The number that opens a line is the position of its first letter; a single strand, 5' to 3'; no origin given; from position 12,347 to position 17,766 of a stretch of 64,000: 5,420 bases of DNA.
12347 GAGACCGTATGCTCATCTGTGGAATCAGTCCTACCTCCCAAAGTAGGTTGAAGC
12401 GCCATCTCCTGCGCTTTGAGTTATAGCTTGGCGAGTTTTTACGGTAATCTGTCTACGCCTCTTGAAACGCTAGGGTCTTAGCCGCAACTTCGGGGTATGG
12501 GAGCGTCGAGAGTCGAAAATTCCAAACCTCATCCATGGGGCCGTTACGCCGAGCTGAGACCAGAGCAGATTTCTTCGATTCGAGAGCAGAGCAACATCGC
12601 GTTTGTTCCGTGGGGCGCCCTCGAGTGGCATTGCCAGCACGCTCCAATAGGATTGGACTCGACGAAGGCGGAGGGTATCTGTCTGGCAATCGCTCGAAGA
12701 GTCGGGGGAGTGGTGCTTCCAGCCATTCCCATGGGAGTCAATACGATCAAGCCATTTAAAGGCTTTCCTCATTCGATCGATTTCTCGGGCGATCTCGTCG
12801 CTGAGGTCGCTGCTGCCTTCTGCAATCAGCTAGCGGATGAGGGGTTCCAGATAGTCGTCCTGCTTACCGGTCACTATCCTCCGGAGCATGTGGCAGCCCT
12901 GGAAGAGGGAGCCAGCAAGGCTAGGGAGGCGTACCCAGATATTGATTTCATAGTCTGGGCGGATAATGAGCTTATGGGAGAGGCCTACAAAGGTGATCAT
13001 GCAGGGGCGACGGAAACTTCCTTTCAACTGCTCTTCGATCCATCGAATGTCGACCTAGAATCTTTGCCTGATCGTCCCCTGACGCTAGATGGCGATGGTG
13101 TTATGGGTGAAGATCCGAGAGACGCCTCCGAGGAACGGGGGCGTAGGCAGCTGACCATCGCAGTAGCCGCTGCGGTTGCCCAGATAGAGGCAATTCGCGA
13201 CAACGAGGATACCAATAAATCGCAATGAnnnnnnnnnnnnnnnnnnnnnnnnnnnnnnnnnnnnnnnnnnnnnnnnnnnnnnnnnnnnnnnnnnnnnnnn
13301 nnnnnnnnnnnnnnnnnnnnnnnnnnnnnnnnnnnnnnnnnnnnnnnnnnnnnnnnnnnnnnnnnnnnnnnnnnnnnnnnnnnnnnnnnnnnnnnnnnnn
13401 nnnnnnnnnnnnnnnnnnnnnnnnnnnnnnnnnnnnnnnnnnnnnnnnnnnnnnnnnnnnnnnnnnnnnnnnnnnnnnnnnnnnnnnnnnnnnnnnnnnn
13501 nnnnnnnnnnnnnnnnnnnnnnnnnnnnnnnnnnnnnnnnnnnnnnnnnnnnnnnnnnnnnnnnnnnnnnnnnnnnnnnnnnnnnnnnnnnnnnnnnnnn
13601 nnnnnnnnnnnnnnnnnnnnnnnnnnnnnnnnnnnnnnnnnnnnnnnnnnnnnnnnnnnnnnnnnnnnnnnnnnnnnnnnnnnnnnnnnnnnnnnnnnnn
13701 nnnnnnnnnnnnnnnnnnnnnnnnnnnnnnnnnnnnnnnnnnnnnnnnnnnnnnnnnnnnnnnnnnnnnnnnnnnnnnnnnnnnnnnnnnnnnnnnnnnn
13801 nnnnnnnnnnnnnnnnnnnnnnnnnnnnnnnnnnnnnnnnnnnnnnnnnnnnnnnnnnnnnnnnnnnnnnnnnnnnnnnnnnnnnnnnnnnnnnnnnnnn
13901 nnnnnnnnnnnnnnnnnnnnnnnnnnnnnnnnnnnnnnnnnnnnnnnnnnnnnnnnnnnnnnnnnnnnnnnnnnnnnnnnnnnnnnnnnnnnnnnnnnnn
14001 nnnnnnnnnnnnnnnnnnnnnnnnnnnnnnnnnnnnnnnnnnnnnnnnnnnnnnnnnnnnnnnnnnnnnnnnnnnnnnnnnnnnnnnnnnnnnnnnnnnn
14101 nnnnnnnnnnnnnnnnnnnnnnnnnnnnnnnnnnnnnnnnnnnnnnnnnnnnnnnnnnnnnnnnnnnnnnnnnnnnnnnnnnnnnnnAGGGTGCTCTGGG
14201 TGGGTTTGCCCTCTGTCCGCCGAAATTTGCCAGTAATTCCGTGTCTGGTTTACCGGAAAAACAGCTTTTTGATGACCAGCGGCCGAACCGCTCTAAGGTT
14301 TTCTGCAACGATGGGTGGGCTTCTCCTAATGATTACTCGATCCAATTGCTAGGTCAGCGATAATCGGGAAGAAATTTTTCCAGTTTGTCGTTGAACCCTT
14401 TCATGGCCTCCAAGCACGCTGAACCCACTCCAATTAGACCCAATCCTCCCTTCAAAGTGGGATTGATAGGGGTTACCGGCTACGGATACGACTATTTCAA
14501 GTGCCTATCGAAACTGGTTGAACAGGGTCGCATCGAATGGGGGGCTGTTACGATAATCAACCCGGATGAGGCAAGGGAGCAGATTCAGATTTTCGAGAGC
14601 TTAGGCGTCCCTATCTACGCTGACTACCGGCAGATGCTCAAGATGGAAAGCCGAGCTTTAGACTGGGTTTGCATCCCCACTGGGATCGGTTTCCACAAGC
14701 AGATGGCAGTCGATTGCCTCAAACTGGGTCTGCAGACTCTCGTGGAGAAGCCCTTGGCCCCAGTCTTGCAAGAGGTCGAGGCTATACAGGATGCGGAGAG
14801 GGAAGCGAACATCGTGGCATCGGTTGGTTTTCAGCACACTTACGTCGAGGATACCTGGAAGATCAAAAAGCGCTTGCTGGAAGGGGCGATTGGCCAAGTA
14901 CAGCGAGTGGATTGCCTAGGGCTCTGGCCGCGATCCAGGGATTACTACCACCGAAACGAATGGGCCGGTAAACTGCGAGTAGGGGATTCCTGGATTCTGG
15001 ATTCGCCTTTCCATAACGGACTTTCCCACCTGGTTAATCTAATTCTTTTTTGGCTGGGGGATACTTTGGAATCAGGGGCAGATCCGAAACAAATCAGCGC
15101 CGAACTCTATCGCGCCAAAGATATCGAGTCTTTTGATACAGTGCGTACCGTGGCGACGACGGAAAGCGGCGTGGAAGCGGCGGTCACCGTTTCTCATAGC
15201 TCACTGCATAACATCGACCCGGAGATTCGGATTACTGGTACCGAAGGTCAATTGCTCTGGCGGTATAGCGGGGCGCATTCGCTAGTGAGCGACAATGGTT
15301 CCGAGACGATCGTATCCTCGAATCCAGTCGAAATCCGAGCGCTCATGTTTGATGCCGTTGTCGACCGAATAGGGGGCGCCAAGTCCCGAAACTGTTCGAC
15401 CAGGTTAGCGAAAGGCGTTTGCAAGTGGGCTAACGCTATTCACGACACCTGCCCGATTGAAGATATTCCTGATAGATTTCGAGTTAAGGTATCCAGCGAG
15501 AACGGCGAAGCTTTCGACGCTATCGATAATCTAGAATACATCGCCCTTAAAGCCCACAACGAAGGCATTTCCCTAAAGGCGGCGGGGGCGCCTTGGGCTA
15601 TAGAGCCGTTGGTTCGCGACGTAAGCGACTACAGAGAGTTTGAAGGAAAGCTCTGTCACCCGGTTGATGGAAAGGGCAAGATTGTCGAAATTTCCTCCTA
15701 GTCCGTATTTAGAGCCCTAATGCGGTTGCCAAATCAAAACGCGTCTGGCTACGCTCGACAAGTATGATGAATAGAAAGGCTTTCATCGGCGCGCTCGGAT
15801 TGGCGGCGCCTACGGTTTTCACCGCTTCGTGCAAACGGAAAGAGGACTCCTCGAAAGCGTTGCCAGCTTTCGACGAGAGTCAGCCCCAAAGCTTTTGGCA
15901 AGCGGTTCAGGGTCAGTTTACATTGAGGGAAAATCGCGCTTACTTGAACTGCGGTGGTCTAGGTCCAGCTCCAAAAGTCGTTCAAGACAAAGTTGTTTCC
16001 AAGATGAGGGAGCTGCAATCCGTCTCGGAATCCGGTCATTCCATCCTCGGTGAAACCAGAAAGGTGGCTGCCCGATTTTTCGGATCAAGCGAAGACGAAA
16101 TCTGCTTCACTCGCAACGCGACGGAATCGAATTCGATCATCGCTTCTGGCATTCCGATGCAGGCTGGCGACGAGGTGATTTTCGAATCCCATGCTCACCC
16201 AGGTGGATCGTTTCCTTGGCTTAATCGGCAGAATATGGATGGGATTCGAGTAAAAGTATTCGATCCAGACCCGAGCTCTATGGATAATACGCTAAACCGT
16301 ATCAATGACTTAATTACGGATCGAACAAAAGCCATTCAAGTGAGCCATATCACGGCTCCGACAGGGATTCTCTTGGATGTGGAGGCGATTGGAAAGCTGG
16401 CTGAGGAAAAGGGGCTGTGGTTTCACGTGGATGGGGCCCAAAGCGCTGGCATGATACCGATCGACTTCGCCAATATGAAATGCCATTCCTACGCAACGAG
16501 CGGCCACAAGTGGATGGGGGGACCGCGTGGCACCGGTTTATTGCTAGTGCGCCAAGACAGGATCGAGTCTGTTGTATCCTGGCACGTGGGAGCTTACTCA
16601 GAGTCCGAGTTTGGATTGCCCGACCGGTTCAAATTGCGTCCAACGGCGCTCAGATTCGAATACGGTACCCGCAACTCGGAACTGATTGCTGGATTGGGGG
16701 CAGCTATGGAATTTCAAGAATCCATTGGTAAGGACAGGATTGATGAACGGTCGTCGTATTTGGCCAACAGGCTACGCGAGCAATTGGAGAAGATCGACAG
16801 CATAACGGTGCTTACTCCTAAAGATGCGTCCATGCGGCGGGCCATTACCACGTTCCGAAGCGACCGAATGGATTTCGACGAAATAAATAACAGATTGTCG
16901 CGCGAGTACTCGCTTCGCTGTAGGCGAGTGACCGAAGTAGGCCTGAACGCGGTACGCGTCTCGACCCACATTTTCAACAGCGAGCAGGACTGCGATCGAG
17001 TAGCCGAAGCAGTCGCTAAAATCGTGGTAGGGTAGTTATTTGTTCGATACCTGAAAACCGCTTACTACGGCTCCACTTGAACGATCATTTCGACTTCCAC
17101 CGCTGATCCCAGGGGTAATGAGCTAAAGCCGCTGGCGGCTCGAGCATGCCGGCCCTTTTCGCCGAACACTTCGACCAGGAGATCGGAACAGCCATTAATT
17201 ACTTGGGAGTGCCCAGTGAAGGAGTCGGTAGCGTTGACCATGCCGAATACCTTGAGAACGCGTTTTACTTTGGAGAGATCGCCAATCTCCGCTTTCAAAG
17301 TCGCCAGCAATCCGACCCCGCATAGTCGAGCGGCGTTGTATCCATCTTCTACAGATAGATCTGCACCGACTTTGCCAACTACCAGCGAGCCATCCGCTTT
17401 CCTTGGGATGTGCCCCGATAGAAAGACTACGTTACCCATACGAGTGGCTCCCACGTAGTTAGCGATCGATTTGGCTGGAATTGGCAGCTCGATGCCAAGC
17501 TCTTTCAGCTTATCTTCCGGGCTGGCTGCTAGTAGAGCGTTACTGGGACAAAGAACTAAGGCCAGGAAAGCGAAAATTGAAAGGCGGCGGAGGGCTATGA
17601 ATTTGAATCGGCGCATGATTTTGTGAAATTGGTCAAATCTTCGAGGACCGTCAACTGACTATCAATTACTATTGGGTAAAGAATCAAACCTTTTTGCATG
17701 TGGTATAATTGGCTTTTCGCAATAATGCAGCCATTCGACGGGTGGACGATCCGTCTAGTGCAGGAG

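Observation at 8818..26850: Approx. 18 kb catabolic island with no recognisable known pathway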

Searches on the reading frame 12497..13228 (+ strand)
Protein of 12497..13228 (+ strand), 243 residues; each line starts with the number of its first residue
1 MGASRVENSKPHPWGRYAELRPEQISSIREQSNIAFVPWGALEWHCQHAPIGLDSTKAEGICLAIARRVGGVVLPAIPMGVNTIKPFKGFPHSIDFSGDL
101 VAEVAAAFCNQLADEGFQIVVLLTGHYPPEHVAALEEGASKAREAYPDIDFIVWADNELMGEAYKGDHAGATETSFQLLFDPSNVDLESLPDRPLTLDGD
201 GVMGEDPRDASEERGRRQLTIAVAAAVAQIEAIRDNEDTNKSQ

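Call 3: search_protein_families(library=pfam, proteins=[window:12497-13228:+], max_evalue=0.01)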
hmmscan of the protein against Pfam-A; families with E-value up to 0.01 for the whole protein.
window:12497-13228:+ (243 aa): 1 family
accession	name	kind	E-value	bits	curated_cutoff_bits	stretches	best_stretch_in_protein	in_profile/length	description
PF02633.19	Creatininase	-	5.9e-36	124.5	31.3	1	19-229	2-237/238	Creatinine amidohydrolase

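Call 5: search_protein_families(library=ncbifam, proteins=[window:12497-13228:+], max_evalue=0.01)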
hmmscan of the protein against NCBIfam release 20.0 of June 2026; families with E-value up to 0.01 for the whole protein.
window:12497-13228:+ (243 aa): 3 families
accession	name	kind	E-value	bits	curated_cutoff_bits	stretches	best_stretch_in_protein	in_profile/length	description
TIGR04448.1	creatininase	equivalog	4.7e-19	69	235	1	27-193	9-192/246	creatininase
TIGR03964.1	mycofact_creat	equivalog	4.9e-15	55.7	172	1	26-188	7-160/228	mycofactocin biosynthesis peptidyl-dipeptidase MftE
NF041098.2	diketo_inos_hlase_IolN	equivalog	1.9e-05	23.9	245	1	23-127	15-118/307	3-dehydro-scyllo-inosose hydrolase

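Call 75: search_solved_structures(query=window:12497-13228:+, max_evalue=0.00001)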
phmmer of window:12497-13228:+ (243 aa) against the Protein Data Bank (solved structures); distinct sequences matched with E-value up to 0.00001: 6.
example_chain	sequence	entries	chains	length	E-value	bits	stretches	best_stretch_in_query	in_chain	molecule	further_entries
1q3k_A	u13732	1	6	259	5.5e-11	45.7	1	34-198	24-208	creatininase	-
3a6e_A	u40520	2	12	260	2.8e-10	43.4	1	34-197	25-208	Creatinine amidohydrolase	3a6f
3a6h_A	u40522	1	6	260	2.8e-10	43.4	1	34-198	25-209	Creatinine amidohydrolase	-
1j2t_A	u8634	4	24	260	3e-10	43.3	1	34-197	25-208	creatinine amidohydrolase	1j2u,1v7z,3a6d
3a6g_A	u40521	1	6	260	3.1e-10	43.2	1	34-195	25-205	Creatinine amidohydrolase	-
3a6j_A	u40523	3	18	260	3.6e-10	43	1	34-197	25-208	Creatinine amidohydrolase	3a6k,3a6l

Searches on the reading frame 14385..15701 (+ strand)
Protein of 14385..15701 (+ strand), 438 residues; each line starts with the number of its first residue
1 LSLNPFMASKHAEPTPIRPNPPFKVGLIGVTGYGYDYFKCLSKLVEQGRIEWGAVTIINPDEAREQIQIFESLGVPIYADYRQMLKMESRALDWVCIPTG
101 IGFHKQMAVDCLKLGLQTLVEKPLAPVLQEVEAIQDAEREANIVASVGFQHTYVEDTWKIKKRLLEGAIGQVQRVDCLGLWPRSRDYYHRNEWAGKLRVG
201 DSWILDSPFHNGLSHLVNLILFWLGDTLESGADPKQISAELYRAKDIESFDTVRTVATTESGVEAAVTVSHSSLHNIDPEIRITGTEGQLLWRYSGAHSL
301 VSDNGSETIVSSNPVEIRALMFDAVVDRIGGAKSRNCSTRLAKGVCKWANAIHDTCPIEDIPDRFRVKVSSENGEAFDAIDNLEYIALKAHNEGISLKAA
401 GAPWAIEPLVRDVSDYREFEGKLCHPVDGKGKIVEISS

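Call 3: search_protein_families(library=pfam, proteins=[window:14385-15701:+], max_evalue=0.01)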
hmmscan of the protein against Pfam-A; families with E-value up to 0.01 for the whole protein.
window:14385-15701:+ (438 aa): 3 families
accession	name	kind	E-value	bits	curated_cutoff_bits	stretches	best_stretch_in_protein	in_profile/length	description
PF01408.29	GFO_IDH_MocA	-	1.4e-16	61.7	24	1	23-149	1-120/120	Oxidoreductase family, NAD-binding Rossmann fold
PF22725.1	GFO_IDH_MocA_C3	-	1.3e-10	41.8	27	1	159-290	3-123/124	GFO/IDH/MocA C-terminal domain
PF02894.22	GFO_IDH_MocA_C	-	0.00067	20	22.9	1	161-354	1-181/218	Oxidoreductase family, C-terminal alpha/beta domain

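Call 5: search_protein_families(library=ncbifam, proteins=[window:14385-15701:+], max_evalue=0.01)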
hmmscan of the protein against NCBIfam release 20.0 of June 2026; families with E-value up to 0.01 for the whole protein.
window:14385-15701:+ (438 aa): 8 families
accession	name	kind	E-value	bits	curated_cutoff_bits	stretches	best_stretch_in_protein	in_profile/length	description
NF040723.1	UDP-GlcNAcDh_Arch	equivalog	2.3e-15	56.9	450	1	24-174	2-143/302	UDP-N-acetylglucosamine 3-dehydrogenase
TIGR04380.1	myo_inos_iolG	equivalog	2.5e-15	56.2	355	1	24-178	3-151/330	inositol 2-dehydrogenase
NF058561.1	BT_2158_fam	equivalog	3.5e-10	39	750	1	77-182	82-190/487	glycoside 3-dehydrogenase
NF052679.1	InsChiInosDhIolG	equivalog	4e-09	36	540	1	24-187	4-163/343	bifunctional inositol 2-dehydrogenase/D-chiro-inositol 1-dehydrogenase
NF052479.1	LevoglcsnDh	equivalog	1.4e-08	33.9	650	1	78-269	62-245/386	levoglucosan dehydrogenase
NF008607.0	PRK11579.1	subfamily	6.5e-06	25.4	330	1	28-176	7-149/346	oxidoreductase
NF041392.1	XylDh_Gfo6_Halo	equivalog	0.00019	20.3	350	1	90-330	81-316/350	D-xylose 1-dehydrogenase Gfo6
NF007574.0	PRK10206.1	equivalog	0.0055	15.8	352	0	89-175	63-149/345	oxidoreductase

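Call 77: search_solved_structures(query=window:14385-15701:+, max_evalue=1e-8)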
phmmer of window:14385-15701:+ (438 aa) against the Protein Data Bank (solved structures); distinct sequences matched with E-value up to 1e-8: 1.
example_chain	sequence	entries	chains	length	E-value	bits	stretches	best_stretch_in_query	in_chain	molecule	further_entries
3q2i_A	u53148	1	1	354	1.3e-09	40.6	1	25-290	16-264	dehydrogenase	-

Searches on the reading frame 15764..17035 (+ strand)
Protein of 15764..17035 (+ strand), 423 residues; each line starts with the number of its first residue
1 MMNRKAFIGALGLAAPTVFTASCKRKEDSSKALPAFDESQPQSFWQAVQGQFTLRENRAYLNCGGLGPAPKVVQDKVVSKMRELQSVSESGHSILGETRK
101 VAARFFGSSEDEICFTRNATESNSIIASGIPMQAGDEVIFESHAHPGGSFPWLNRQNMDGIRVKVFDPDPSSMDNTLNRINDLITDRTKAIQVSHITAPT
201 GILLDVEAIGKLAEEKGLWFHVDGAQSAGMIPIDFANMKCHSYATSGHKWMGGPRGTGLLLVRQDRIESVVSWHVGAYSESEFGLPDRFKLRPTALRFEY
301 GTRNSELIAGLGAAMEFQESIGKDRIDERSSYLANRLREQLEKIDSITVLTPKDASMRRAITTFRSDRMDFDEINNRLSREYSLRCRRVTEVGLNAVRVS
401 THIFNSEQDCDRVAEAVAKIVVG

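Call 3: search_protein_families(library=pfam, proteins=[window:15764-17035:+], max_evalue=0.01)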
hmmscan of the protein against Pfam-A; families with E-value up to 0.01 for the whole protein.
window:15764-17035:+ (423 aa): 5 families
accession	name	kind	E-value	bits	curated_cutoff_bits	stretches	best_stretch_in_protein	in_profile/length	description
PF00266.25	Aminotran_5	-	7.3e-57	193.5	21.5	1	81-412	31-370/371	Aminotransferase class-V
PF01041.23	DegT_DnrJ_EryC1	-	2e-08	34.3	19.8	1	84-230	11-152/360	DegT/DnrJ/EryC1/StrS aminotransferase family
PF00155.27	Aminotran_1_2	-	1.2e-05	25.1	19.7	1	81-230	29-192/361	Aminotransferase class I and II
PF01053.26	Cys_Met_Meta_PP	-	1.7e-05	24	27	1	132-253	88-202/381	Cys/Met metabolism PLP-dependent enzyme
PF00282.25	Pyridoxal_deC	-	0.0006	19.1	27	1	205-266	216-283/375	Pyridoxal-dependent decarboxylase conserved domain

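Call 5: search_protein_families(library=ncbifam, proteins=[window:15764-17035:+], max_evalue=0.01)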
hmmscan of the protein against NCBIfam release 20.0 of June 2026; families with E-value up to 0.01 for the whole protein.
window:15764-17035:+ (423 aa): 44 families (the best 25 are shown)
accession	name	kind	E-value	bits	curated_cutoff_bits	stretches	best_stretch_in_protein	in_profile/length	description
TIGR01977.1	am_tr_V_EF2568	hypoth_equivalog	1.9e-46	158.8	377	1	79-420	30-376/376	cysteine desulfurase family protein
TIGR01979.1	sufS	subfamily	4.8e-45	154.1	475.1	1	83-420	52-398/403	SufS family cysteine desulfurase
NF051467.1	peri_mod_PvdN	equivalog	6e-39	133.9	650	1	1-419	1-423/425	pyoverdine-tailoring periplasmic protein PvdN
NF006791.0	PRK09295.1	equivalog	1.9e-33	116.2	661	1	80-355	54-331/406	cysteine desulfurase SufS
NF041166.1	f2_encap_cargo1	exception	5.9e-32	111.5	800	1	97-418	293-621/623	family 2A encapsulin nanocompartment cargo protein cysteine desulfurase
NF040779.1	Sec_lyase_SclA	exception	1.7e-30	106.2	525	1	77-387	29-332/378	selenocysteine lyase SclA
NF008126.0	PRK10874.1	equivalog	3.2e-28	99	607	1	97-419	67-394/401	cysteine desulfurase CsdA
TIGR03392.1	FeS_syn_CsdA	equivalog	1.4e-27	96.9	493.6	1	97-419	64-391/398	cysteine desulfurase CsdA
TIGR01976.1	am_tr_V_VC1184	hypoth_equivalog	2.3e-26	93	352.35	1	89-416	57-400/401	cysteine desulfurase-like protein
TIGR03402.1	FeS_nifS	equivalog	1.6e-25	89.7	530.75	1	86-265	35-213/379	cysteine desulfurase NifS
NF010611.0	PRK14012.1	equivalog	1.5e-24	86.7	548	1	96-354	54-296/406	IscS subfamily cysteine desulfurase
TIGR03235.1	DNA_S_dndA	equivalog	6e-24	85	480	1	96-347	45-282/353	cysteine desulfurase DndA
TIGR02006.1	IscS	equivalog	1.5e-22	80.2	643.2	1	95-354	49-292/402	IscS subfamily cysteine desulfurase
TIGR03403.1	nifS_epsilon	equivalog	3e-17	62.5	587.7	1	107-276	57-227/382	NifS family cysteine desulfurase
TIGR04343.1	egtE_PLP_lyase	equivalog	3.4e-17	62.3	400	1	94-418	55-369/370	ergothioneine biosynthesis PLP-dependent enzyme EgtE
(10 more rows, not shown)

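Call 39: search_solved_structures(query=window:15764-17035:+, max_evalue=1e-10)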
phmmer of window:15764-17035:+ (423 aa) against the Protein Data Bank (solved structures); distinct sequences matched with E-value up to 1e-10: 65 (the best 60 are shown).
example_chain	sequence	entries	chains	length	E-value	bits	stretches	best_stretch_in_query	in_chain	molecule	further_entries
5b7s_A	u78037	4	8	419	1.3e-33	119.8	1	92-416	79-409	Cysteine desulfurase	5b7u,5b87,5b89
4w91_A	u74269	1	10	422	9.1e-30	107.1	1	82-419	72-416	Aminotransferase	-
5j8q_A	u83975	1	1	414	9.7e-30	107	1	98-419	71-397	Cysteine desulfurase SufS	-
5xt5_A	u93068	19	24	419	1e-29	107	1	98-419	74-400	Cysteine desulfurase SufS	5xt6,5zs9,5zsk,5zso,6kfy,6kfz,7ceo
7e6a_A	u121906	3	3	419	1.8e-29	106.2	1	98-419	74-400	Cysteine desulfurase SufS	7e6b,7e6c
7e6d_A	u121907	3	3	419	3.2e-29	105.3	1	98-419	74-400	Cysteine desulfurase SufS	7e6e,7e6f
7ceq_A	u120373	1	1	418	8.8e-29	103.9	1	98-419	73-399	Cysteine desulfurase SufS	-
7cer_A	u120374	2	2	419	8.9e-29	103.9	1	98-419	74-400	Cysteine desulfurase SufS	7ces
6mr6_A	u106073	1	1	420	7.2e-27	97.6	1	84-355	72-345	Cysteine desulfurase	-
6ndn_A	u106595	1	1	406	7.4e-27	97.5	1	86-355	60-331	Cysteine desulfurase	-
1i29_A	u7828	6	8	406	7.4e-27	97.5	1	86-355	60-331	CSDB | Selenocysteine lyase | Cysteine desulfurase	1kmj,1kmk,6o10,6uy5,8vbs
5db5_A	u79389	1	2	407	7.4e-27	97.5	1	86-355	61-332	Cysteine desulfurase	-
1jf9_A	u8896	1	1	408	7.5e-27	97.5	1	86-355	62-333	SELENOCYSTEINE LYASE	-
7ruj_A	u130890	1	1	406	7.6e-27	97.5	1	86-355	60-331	Cysteine desulfurase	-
6mr2_A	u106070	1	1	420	8.1e-27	97.4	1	86-355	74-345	Cysteine desulfurase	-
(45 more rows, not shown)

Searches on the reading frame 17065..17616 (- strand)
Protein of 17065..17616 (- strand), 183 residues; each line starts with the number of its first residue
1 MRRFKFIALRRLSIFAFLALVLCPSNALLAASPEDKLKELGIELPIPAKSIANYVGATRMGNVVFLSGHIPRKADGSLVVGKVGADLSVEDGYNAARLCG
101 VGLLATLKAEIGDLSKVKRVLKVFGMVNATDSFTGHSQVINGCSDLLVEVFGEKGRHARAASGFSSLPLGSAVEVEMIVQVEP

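Call 3: search_protein_families(library=pfam, proteins=[window:17065-17616:-], max_evalue=0.01)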
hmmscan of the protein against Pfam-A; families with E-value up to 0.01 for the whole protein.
window:17065-17616:- (183 aa): 2 families
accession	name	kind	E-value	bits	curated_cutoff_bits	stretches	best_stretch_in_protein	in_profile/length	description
PF14588.11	YjgF_endoribonc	-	2e-25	89.8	35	1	35-176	2-143/148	YjgF/chorismate_mutase-like, putative endoribonuclease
PF01042.26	Ribonuc_L-PSP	-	1.9e-09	38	27.3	1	49-180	6-120/121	Endoribonuclease L-PSP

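Call 5: search_protein_families(library=ncbifam, proteins=[window:17065-17616:-], max_evalue=0.01)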
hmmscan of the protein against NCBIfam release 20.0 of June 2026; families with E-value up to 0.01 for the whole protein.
window:17065-17616:- (183 aa): 1 family
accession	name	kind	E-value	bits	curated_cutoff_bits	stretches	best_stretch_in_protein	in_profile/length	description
TIGR00004.1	TIGR00004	subfamily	1.3e-06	28.6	106.25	1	49-179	11-123/125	Rid family detoxifying hydrolase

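Call 83: search_solved_structures(query=window:17065-17616:-, max_evalue=0.00001, show_alignments=1)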
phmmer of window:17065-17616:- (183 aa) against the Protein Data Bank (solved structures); distinct sequences matched with E-value up to 0.00001: 4.
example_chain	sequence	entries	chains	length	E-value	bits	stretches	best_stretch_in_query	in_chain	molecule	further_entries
3d01_A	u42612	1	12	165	1.8e-36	128.7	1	34-182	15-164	Uncharacterized protein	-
2otm_A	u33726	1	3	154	6.6e-26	94.3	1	32-175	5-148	Hypothetical protein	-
9bk9_A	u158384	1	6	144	6.6e-24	87.8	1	59-183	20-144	Rid family protein PA0814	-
9bkb_A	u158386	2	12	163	9.4e-18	67.8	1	50-181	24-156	Rid family protein ACIAD3089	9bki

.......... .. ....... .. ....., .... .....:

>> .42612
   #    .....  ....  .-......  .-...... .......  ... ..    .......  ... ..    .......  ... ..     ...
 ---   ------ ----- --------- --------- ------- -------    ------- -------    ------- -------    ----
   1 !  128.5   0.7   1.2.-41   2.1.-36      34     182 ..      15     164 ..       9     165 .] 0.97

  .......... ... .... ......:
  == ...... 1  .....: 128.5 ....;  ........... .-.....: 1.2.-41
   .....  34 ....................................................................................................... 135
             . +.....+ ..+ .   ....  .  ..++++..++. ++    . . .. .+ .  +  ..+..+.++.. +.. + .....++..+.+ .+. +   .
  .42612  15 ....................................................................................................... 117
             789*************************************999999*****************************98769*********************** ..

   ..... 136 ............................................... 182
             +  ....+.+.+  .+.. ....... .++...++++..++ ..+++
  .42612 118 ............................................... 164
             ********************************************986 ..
